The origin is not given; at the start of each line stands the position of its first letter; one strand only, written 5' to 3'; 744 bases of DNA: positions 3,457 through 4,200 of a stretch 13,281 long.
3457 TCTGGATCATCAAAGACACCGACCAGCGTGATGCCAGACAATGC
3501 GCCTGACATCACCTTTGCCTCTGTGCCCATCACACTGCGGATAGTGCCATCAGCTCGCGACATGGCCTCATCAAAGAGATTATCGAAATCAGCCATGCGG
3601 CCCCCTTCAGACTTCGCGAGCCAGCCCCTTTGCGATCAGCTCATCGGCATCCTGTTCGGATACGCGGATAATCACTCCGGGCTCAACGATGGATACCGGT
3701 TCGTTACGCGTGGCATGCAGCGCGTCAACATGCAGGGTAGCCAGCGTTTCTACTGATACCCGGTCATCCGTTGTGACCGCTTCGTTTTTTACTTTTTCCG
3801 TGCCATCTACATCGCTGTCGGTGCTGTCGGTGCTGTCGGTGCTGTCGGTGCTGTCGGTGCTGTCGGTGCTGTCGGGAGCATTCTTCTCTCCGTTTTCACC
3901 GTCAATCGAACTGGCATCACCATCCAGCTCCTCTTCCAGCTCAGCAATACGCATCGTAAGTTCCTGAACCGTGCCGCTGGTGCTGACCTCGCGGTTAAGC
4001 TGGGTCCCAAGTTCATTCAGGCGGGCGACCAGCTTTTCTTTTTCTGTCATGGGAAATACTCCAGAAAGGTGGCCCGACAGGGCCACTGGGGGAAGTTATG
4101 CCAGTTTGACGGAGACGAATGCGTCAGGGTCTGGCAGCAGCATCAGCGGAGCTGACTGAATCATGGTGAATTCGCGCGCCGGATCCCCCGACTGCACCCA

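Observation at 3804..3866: Perfect 9-bp tandem repeat encoding an (STD)6 linker in the FI homolog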

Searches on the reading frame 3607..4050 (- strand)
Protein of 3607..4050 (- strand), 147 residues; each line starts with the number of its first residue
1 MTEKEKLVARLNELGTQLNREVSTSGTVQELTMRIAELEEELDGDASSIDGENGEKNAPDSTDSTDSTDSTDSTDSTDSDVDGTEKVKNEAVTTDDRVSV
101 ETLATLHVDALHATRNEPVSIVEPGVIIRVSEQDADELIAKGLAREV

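Call 6: search_protein_families(library=pfam, proteins=[window:3607-4050:-])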
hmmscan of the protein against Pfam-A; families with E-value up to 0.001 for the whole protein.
window:3607-4050:- (147 aa): 2 families
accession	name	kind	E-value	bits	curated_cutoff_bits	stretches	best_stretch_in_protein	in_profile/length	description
PF14000.11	Packaging_FI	-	1e-53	181.7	27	1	3-144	1-131/131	DNA packaging protein FI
PF23843.2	DUF7210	-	0.00036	20.4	27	1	122-144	16-38/38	Domain of unknown function (DUF7210)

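Call 20: find_related_loci(query=window:3607-4050:-, collection=viral_contigs, flank=1500)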
Query window:3607-4050:- (147 aa) in viral_contigs; peptide patterns used: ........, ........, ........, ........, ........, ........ (x = any residue, [..] = any of these).
92 stretches matched a pattern; 61 encode a relative of the query (tblastn E <= 1e-3); 59 distinct loci.
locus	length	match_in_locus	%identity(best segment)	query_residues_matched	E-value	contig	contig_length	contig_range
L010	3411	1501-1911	85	1-147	3e-75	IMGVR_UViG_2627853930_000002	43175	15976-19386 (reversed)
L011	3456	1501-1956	81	1-147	1e-71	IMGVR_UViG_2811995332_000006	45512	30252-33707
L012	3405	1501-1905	78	1-147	7e-68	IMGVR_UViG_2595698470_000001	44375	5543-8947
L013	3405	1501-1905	78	1-147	7e-68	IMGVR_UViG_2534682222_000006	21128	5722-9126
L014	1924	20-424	78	1-147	2e-68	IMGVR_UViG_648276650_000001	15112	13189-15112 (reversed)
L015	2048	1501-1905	78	1-147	3e-68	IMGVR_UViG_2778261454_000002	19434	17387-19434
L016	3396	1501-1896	77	1-147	1e-64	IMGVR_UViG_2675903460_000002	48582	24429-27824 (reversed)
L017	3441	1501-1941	87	1-147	5e-65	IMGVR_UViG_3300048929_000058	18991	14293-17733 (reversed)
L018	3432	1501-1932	74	1-147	4e-65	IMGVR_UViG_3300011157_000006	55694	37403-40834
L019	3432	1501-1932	86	1-147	2e-64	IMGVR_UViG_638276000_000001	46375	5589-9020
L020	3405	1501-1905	73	1-147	6e-64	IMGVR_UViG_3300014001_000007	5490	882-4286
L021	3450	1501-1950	77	1-147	2e-63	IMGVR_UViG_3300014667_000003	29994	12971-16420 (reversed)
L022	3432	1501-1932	80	1-147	7e-63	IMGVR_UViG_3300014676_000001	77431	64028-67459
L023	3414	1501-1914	80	1-147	1e-62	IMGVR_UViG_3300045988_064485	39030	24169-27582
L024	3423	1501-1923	82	1-147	8e-63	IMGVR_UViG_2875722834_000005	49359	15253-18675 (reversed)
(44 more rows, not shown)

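Call 25: find_related_loci(query=window:3607-4050:-, collection=genome_contigs, flank=1500)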
Query window:3607-4050:- (147 aa) in genome_contigs; peptide patterns used: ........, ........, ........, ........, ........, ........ (x = any residue, [..] = any of these).
379 stretches matched a pattern, but none encodes a relative of the query by tblastn (E <= 1e-3).
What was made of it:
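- Tried and rejected: It returned no confirmed relative (call 25).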

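Call 33: search_solved_structures(query=window:3607-4050:-, max_evalue=0.01, show_alignments=2)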
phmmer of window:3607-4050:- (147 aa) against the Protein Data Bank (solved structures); distinct sequences matched with E-value up to 0.01: 1.
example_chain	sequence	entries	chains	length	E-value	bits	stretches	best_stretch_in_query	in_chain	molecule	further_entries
2lsm_A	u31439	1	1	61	6.3e-10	42.7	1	93-145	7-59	DNA-packaging protein FI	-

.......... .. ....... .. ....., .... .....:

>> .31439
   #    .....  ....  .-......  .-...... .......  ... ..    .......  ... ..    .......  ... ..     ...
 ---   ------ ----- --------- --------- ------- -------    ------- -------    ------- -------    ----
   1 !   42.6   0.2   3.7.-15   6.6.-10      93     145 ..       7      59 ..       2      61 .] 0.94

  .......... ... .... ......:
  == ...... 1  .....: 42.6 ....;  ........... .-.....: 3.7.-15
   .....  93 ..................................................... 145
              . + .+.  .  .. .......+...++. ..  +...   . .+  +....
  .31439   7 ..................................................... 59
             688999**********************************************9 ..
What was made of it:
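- On DNA-packaging protein FI (PF14000): 2LSM chain A, E 6.3e-10, residues 93-145 (call 33)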

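Call 46: find_homologous_proteins(query=window:3607-4050:-, max_evalue=1e-10)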
Query window:3607-4050:- (147 aa): 544 proteins with E <= 1e-10 among 8000 candidates; the best 120 are listed.
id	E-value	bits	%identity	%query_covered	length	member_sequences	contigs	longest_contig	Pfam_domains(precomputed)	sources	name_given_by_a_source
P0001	2.9e-72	259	94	100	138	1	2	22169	PF14000.12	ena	-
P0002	1.0e-70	254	91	100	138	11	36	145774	PF14000.12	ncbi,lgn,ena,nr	ncbi:DNA-packaging protein [Escherichia coli]|nr:DNA-packaging protein [Escherichia coli] HAV1441994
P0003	2.3e-69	249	88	100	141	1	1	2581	PF14000.12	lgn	-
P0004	7.2e-69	248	92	100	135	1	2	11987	PF14000.12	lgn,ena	-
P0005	7.8e-68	244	90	100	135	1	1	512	PF14000.12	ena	-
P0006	1.5e-67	243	87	100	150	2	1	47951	PF14000.12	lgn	-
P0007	1.6e-67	243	89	100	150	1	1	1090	PF14000.12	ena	-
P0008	2.4e-67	243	88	100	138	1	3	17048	PF14000.12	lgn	-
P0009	2.4e-67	243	89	100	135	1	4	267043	PF14000.12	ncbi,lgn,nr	ncbi:TPA: DNA-packaging protein [Escherichia coli]|nr:DNA-packaging protein [Escherichia coli] HBC62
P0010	2.9e-67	243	88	100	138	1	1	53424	PF14000.12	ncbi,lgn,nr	ncbi:TPA: DNA-packaging protein [Enterobacter hormaechei]|nr:DNA-packaging protein [Enterobacter hor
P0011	5.4e-67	242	84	100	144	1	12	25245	PF14000.12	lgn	-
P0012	8.5e-67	241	81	100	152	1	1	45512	PF14000.12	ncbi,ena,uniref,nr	ncbi:DNA-packaging protein [Enterobacter kobei]|uniref:DNA-packaging protein FI n=1 Tax=Enterobacter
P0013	2.1e-66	240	86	100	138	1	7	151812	PF14000.12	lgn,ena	-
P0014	7.2e-66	238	88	100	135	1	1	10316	PF14000.12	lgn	-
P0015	7.8e-66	238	86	100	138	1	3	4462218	PF14000.12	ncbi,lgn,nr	ncbi:DNA-packaging protein FI [Enterobacter hormaechei subsp. xiangfangensis]|nr:DNA-packaging prote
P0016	8.6e-66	238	86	100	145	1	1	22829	PF14000.12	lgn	-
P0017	8.7e-66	238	84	100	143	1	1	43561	PF14000.12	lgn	-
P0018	1.1e-65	237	80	100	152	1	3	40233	PF14000.12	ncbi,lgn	ncbi:TPA: DNA-packaging protein FI [Escherichia coli]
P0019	1.4e-65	237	81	100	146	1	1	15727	PF14000.12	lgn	-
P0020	2.2e-65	237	82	100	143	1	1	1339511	PF14000.12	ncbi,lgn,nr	ncbi:DNA-packaging protein [Enterobacter cloacae]|nr:DNA-packaging protein [Enterobacter cloacae]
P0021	9.9e-65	234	78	100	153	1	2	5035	PF14000.12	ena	-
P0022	1.0e-64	234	77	100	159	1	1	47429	PF14000.12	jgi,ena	-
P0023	1.3e-64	234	85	100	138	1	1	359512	PF14000.12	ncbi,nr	ncbi:DNA-packaging protein FI [Enterobacter sp. HSTU-ASh6]|nr:DNA-packaging protein FI [Enterobacter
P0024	1.4e-64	234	85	100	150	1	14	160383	PF14000.12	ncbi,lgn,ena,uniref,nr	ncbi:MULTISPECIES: DNA-packaging protein FI [Enterobacter cloacae complex]|uniref:DNA-packaging prot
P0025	1.6e-64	234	86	100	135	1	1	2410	PF14000.12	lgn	-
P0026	1.7e-64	234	80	100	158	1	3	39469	PF14000.12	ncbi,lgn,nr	ncbi:DNA-packaging protein [Escherichia coli]|nr:DNA-packaging protein [Escherichia coli]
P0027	1.9e-64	233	85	100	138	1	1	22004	PF14000.12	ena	-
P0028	2.1e-64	233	79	100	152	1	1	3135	PF14000.12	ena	-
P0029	4.8e-64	232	85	100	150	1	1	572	PF14000.12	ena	-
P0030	5.2e-64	232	85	100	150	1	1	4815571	PF14000.12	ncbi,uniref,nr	ncbi:DNA-packaging protein FI [Enterobacter cloacae]|uniref:DNA-packaging protein FI n=1 Tax=Enterob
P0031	5.4e-64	232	85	100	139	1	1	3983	PF14000.12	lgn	-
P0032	6.5e-64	232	78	100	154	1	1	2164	PF14000.12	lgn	-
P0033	7.2e-64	232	78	100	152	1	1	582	PF14000.12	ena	-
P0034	8.5e-64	231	78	100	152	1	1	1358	PF14000.12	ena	-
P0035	9.2e-64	231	84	100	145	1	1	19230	PF14000.12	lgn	-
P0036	9.7e-64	231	83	100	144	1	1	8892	PF14000.12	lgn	-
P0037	1.4e-63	231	84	100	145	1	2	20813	PF14000.12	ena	-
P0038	2.4e-63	230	77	100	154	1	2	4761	PF14000.12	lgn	-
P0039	2.8e-63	230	85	100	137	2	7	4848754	PF14000.12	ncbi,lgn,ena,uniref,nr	ncbi:Gp9 [Enterobacter cloacae]|uniref:DNA-packaging protein FI n=1 Tax=Enterobacter cloacae TaxID=5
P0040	3.5e-63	229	84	100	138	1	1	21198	PF14000.12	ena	-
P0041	4.5e-63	229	84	100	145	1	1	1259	PF14000.12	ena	-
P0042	5.7e-63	229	79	100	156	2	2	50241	PF14000.12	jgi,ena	-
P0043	6.5e-63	229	73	100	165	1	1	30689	PF14000.12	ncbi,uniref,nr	ncbi:DNA-packaging protein FI [Enterobacter hormaechei]|uniref:DNA-packaging protein FI n=1 Tax=Ente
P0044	9.9e-63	228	69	100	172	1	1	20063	PF14000.12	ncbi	ncbi:TPA: DNA-packaging protein [Klebsiella pneumoniae]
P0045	1.0e-62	228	84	100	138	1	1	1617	PF14000.12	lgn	-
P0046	1.3e-62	228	79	100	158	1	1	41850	PF14000.12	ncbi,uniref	ncbi:DNA-packaging protein FI [Enterobacter cloacae]|uniref:DNA-packaging protein FI n=1 Tax=Enterob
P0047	1.4e-62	227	75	100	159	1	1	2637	PF14000.12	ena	-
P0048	2.1e-62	227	84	100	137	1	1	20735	PF14000.12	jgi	jgi:hypothetical protein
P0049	4.1e-62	226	84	100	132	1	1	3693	PF14000.12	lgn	-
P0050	4.4e-62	226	77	100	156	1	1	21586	PF14000.12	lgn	-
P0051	4.6e-62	226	75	100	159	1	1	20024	PF14000.12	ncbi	ncbi:TPA: DNA-packaging protein [Klebsiella pneumoniae]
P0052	5.1e-62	226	80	100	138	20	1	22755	PF14000.12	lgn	-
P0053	5.6e-62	225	84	100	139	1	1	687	PF14000.12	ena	-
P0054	1.0e-61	225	83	100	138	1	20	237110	PF14000.12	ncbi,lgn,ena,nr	ncbi:TPA: DNA-packaging protein [Escherichia coli]|nr:DNA-packaging protein [Escherichia coli]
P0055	1.7e-61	224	83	100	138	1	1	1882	PF14000.12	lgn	-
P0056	2.1e-61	224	81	100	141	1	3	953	PF14000.12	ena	-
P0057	5.0e-61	222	82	100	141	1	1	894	PF14000.12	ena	-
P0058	6.1e-61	222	81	100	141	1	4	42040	PF14000.12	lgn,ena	-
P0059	7.9e-61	222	82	100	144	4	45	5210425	PF14000.12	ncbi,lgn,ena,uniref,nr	ncbi:DNA-packaging protein FI [Enterobacter hormaechei]|uniref:DNA-packaging protein FI n=1 Tax=Ente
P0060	1.6e-60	221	83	100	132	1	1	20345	PF14000.12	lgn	-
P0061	3.0e-60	220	81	100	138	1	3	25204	PF14000.12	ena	-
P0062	9.0e-60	218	82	100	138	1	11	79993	PF14000.12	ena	-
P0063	2.1e-59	217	80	100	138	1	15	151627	PF14000.12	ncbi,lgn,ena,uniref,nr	ncbi:DNA-packaging protein FI [Escherichia coli]|uniref:DNA-packaging protein FI n=1 Tax=Escherichia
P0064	2.6e-59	217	80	100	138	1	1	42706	PF14000.12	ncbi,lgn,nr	ncbi:TPA: DNA-packaging protein [Enterobacter cloacae]|nr:DNA-packaging protein [Enterobacter cloaca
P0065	3.1e-59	217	79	100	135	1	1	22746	PF14000.12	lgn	-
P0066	4.1e-59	216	80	100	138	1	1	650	PF14000.12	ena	-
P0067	4.7e-59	216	80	100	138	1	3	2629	PF14000.12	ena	-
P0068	5.3e-59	216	80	100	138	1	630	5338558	PF14000.12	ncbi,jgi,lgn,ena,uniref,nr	ncbi:DNA-packaging protein FI [Escherichia coli]|jgi:hypothetical protein|uniref:DNA-packaging prote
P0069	6.2e-59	216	80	100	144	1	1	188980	PF14000.12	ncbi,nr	ncbi:DNA-packaging protein FI [Escherichia sp.]|nr:DNA-packaging protein FI [Escherichia sp.]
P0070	6.4e-59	216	80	100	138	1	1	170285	PF14000.12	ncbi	ncbi:MAG: DNA-packaging protein FI [Escherichia coli]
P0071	7.3e-59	215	80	100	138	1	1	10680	PF14000.12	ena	-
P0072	7.7e-59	215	80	100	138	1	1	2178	PF14000.12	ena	-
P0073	8.7e-59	215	80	100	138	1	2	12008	PF14000.12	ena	-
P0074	9.1e-59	215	80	100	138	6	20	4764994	PF14000.12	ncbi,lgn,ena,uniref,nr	ncbi:TPA: DNA-packaging protein [Escherichia coli]|uniref:DNA-packaging protein FI n=1 Tax=Escherich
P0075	9.5e-59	215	79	100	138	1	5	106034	PF14000.12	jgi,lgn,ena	jgi:hypothetical protein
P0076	1.0e-58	215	79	100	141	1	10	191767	PF14000.12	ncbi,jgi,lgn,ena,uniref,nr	ncbi:DNA-packaging protein [Enterobacter hormaechei]|jgi:hypothetical protein|uniref:DNA-packaging p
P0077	1.2e-58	215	80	100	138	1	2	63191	PF14000.12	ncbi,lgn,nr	ncbi:DNA-packaging protein [Escherichia coli]|nr:DNA-packaging protein [Escherichia coli] MHQ02303.1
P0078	1.4e-58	214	79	100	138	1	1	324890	PF14000.12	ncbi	-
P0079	1.5e-58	214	79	100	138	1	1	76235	PF14000.12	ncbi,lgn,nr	ncbi:DNA-packaging protein [Escherichia coli]|nr:DNA-packaging protein [Escherichia coli]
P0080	1.7e-58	214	80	100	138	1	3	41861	PF14000.12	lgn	-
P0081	1.7e-58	214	79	100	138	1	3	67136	PF14000.12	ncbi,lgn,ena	ncbi:DNA-packaging protein FI [Escherichia coli]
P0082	1.9e-58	214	78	100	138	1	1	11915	PF14000.12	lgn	-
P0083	1.9e-58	214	79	100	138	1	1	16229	PF14000.12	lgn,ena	-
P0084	2.0e-58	214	79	100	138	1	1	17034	PF14000.12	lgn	-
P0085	2.2e-58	214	79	100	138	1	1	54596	PF14000.12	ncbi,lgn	ncbi:DNA-packaging protein [Escherichia coli]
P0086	2.4e-58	214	79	100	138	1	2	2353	PF14000.12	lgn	-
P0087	2.6e-58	214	79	100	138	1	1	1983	PF14000.12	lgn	-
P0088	2.6e-58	214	79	100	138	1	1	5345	PF14000.12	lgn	-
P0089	2.9e-58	214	79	100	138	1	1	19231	PF14000.12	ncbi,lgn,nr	ncbi:TPA: DNA-packaging protein [Escherichia coli]|nr:DNA-packaging protein [Escherichia coli]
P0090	3.0e-58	213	79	100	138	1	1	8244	PF14000.12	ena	-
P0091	3.2e-58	213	78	100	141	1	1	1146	PF14000.12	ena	-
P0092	4.0e-58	213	79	100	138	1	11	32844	PF14000.12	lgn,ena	-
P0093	4.2e-58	213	79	100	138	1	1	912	PF14000.12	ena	-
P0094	4.7e-58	213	79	100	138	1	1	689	PF14000.12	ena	-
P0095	4.9e-58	213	80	100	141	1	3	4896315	PF14000.12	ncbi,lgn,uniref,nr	ncbi:DNA-packaging protein FI [Enterobacter hormaechei]|uniref:DNA-packaging protein FI n=1 Tax=Ente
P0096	5.1e-58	213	79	100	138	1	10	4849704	PF14000.12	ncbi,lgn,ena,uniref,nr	ncbi:TPA: DNA-packaging protein [Escherichia coli]|uniref:DNA-packaging protein FI n=1 Tax=Escherich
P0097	5.7e-58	213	78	100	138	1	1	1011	PF14000.12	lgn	-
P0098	5.7e-58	213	79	100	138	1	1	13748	PF14000.12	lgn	-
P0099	5.8e-58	213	78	100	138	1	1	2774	PF14000.12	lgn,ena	-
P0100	6.1e-58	212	79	100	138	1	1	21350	PF14000.12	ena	-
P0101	6.6e-58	212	79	100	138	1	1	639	PF14000.12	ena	-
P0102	7.4e-58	212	79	100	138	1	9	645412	PF14000.12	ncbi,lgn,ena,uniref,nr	ncbi:DNA-packaging protein FI [Escherichia coli]|uniref:DNA-packaging protein FI n=1 Tax=Escherichia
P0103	8.6e-58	212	78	100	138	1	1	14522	PF14000.12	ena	-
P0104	3.3e-57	210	77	100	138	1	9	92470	PF14000.12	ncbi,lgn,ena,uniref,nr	ncbi:DNA-packaging protein [Enterobacter hormaechei subsp. xiangfangensis]|uniref:DNA-packaging prot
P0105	7.8e-57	209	78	100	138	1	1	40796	PF14000.12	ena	-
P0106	8.5e-57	209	79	100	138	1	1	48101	PF14000.12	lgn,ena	-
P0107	9.6e-57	209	78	100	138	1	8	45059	PF14000.12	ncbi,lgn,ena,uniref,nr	ncbi:DNA-packaging protein FI [Enterobacter hormaechei]|uniref:DNA-packaging protein FI n=1 Tax=Ente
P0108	1.1e-56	208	79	100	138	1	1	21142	PF14000.12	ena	-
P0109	1.3e-56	208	78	100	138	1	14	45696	PF14000.12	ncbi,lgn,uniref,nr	ncbi:DNA packaging protein [Enterobacter hormaechei]|uniref:DNA-packaging protein FI n=1 Tax=Enterob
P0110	1.4e-56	208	78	100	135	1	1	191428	PF14000.12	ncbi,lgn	-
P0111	2.0e-56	208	80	100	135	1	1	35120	PF14000.12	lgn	-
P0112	6.0e-56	206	78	100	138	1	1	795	PF14000.12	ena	-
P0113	6.2e-56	206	77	100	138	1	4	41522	PF14000.12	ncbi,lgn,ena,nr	ncbi:DNA-packaging protein FI [Enterobacter hormaechei]|nr:MAG TPA: small terminase [Caudoviricetes 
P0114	6.6e-56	206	76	100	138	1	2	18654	PF14000.12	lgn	-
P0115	6.8e-56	206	76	100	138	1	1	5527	PF14000.12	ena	-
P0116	7.2e-56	206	78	100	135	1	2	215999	PF14000.12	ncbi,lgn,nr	ncbi:DNA-packaging protein FI [Escherichia coli]|nr:DNA-packaging protein [Escherichia coli] ELN3554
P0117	9.2e-56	205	76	100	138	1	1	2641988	PF14000.12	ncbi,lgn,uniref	ncbi:DNA-packaging protein FI [Leclercia sp. AS011]|uniref:DNA-packaging protein FI n=1 Tax=Leclerci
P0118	1.3e-55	205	78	100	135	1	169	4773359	PF14000.12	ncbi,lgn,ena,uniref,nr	ncbi:DNA-packaging protein [Escherichia coli]|uniref:DNA-packaging protein FI n=1 Tax=Escherichia co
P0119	1.4e-55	205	78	100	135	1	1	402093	PF14000.12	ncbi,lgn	ncbi:TPA: DNA-packaging protein FI [Escherichia coli]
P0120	1.6e-55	205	78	100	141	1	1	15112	PF14000.12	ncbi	ncbi:hypothetical protein HMPREF9540_01126, partial [Escherichia coli MS 115-1]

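Call 48: list_cluster_members(proteins=[window:3607-4050:-, P0001, P0002, P0068, P0118, P0059, P0052])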
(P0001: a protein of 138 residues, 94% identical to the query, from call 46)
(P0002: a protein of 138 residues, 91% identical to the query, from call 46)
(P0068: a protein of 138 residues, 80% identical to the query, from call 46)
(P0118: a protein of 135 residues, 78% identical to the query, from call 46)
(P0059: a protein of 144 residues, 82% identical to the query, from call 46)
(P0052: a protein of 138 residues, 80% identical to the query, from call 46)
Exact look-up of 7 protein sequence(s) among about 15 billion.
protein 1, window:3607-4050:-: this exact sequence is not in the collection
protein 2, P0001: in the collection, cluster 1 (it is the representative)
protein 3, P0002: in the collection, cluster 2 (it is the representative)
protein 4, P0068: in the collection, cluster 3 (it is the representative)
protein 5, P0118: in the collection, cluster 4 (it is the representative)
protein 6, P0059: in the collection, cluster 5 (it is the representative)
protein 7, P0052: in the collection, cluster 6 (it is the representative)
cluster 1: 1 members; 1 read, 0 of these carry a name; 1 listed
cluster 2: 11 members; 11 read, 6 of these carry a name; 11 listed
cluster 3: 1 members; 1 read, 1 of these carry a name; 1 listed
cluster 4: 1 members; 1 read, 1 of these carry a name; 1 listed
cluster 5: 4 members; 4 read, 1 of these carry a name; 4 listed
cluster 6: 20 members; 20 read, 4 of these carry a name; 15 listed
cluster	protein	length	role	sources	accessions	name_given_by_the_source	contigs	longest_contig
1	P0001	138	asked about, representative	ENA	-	-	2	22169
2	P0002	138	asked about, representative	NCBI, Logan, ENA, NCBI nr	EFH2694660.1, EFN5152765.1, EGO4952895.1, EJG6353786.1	DNA-packaging protein [Escherichia coli]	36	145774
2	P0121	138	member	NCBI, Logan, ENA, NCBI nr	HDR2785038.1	TPA: DNA-packaging protein [Enterobacter sichuanensis] | DNA-packaging protein [Enterobacter sichuanensis]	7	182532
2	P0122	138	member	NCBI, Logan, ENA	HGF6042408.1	TPA: DNA-packaging protein FI [Enterobacter hormaechei]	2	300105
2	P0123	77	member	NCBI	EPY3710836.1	DNA-packaging protein FI, partial [Escherichia coli]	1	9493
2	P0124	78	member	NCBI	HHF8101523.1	TPA: DNA-packaging protein FI, partial [Escherichia coli]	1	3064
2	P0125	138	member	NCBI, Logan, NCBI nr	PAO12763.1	DNA-packaging protein [Enterobacter cloacae]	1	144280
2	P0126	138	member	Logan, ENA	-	-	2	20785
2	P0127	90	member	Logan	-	-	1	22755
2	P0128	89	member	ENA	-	-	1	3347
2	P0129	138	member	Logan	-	-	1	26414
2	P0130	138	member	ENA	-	-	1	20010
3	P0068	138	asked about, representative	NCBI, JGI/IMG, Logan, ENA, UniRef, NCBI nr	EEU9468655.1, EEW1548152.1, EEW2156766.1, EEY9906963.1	DNA-packaging protein FI [Escherichia coli] | hypothetical protein | DNA-packaging protein FI n=2 Tax=Escherichia TaxID=561 RepID=UPI00025CA8B8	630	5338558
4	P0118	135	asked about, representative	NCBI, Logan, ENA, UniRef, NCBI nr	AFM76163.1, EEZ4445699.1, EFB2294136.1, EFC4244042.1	DNA-packaging protein [Escherichia coli] | DNA-packaging protein FI n=1 Tax=Escherichia coli TaxID=562 RepID=UPI00026114BD | DNA-packaging protein FI [Escherichia coli]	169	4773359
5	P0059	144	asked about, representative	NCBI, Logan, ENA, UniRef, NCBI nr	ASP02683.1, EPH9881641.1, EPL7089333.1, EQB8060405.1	DNA-packaging protein FI [Enterobacter hormaechei] | DNA-packaging protein FI n=1 Tax=Enterobacter cloacae complex TaxID=354276 ...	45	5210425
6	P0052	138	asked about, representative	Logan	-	-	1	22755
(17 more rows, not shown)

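Call 49: find_encoding_contigs(protein=P0001, flank=6000, max_places=4)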
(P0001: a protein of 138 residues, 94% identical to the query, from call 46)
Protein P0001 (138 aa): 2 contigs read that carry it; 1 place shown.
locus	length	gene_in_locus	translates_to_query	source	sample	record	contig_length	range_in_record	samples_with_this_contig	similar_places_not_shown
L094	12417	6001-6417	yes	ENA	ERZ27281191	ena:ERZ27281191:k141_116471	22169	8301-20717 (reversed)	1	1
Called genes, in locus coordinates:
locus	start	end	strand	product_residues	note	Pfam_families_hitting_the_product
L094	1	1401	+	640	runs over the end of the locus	PF05876:GpA_ATPase, PF20454:GpA_nuclease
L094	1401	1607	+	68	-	PF02831:gpW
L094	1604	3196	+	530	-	PF05136:Phage_portal_2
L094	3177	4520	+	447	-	PF25145:NfeD1b_N, PF01343:Peptidase_S49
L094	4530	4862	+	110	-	PF02924:HDPD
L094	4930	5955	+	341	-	PF03864:Phage_cap_E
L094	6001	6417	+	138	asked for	PF14000:Packaging_FI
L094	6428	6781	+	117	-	PF05354:Phage_attach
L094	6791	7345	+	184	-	PF06763:Minor_tail_Z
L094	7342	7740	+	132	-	PF06141:Phage_tail_U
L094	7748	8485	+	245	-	PF16461:Phage_TTP_12, PF02368:Big_2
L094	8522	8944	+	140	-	PF06894:Phage_TAC_2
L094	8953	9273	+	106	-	PF06223:Phage_tail_T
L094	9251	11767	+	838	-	PF06791:TMP_2, PF09718:Tape_meas_lam_C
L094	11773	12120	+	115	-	PF05939:Phage_min_tail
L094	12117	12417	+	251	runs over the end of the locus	PF05100:Phage_tail_L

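Call 61: predict_structure(alignment_id=A2)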
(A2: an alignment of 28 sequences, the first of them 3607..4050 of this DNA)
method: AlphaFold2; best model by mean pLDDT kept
length: 147 residues; sequences in the alignment: 28
mean_pLDDT: 63.2   pTM: 0.31
mean pLDDT of the five models: 63.2, 61.8, 61.3, 57.5, 53.8
residues with pLDDT >= 90: 37; 70-90: 19; 50-70: 22; < 50: 69
segments of 3 or more residues with pLDDT < 50: 50-64, 66-73, 75-83, 85-90, 97-101, 103-123
pLDDT, mean of each block of 10 residues (from residue 1): 92 93 94 94 63 43 43 45 44 46 46 46 56 73 72
secondary structure, 60 per line:
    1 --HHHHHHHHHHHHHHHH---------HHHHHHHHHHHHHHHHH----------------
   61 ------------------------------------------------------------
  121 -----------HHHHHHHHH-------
elements in order: H3-18 H28-44 H132-140
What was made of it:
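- AlphaFold also scored the C-domain poorly (call 61).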
